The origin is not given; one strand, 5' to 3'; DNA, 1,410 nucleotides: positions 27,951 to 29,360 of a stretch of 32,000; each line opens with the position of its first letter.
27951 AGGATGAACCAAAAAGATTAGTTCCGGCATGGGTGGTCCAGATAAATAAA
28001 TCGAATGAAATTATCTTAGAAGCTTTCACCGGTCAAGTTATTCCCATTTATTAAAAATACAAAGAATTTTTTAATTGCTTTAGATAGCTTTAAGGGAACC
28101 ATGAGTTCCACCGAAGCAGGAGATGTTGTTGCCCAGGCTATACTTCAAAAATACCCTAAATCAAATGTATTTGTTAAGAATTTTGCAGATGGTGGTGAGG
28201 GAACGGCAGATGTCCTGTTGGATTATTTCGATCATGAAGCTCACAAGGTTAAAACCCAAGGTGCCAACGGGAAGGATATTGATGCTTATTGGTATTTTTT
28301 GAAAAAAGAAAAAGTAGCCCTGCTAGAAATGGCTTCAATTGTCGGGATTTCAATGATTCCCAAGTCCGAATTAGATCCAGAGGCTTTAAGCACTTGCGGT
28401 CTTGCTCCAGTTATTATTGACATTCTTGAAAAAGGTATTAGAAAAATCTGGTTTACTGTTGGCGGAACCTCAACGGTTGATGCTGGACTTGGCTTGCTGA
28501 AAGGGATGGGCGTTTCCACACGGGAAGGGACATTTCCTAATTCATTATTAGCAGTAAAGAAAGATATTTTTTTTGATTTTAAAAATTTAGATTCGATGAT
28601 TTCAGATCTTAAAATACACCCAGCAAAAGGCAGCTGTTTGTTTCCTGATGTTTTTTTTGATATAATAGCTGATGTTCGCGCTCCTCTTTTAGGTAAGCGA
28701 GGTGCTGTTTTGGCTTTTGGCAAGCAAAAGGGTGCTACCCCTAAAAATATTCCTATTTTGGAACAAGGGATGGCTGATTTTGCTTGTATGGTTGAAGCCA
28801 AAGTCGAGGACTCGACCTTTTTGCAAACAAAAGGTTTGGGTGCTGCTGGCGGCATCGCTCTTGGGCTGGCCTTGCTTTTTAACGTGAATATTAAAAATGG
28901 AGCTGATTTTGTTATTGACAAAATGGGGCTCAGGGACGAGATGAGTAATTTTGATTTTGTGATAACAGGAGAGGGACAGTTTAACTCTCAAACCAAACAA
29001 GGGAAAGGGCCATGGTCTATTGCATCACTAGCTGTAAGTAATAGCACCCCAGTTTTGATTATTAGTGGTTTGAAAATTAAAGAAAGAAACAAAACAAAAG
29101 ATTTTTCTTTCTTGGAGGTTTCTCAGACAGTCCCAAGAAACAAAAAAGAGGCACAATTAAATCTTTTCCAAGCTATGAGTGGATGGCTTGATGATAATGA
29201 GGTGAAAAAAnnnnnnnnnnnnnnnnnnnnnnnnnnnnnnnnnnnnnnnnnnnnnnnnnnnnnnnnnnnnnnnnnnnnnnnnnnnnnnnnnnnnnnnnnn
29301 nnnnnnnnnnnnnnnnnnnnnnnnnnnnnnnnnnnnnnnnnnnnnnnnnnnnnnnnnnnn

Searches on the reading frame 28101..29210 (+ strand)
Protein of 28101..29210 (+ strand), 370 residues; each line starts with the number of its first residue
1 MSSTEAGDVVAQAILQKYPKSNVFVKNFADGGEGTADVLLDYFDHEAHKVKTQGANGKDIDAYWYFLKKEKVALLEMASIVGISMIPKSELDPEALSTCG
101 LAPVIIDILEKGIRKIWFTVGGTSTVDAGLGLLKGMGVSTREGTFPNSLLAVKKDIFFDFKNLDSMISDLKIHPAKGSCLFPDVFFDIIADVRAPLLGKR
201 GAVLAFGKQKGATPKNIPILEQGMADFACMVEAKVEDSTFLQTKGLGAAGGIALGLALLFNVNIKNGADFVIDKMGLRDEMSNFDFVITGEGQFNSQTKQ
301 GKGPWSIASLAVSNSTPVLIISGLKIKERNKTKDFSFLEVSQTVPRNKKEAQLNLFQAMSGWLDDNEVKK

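Call 8: search_protein_families(library=ncbifam, proteins=[window:28101-29210:+], max_evalue=0.01)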
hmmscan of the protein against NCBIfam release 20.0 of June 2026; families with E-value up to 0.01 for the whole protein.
window:28101-29210:+ (370 aa): 3 families
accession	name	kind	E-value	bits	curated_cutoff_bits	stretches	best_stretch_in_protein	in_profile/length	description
TIGR00045.1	TIGR00045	subfamily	2.7e-73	247.2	168.45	1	1-346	13-346/375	glycerate kinase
NF007401.0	PRK09932.1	equivalog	1.4e-48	165.9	625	1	15-324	28-325/381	glycerate 3-kinase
NF007668.0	PRK10342.1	equivalog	7.6e-39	133.9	686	1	3-324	16-325/381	glycerate 2-kinase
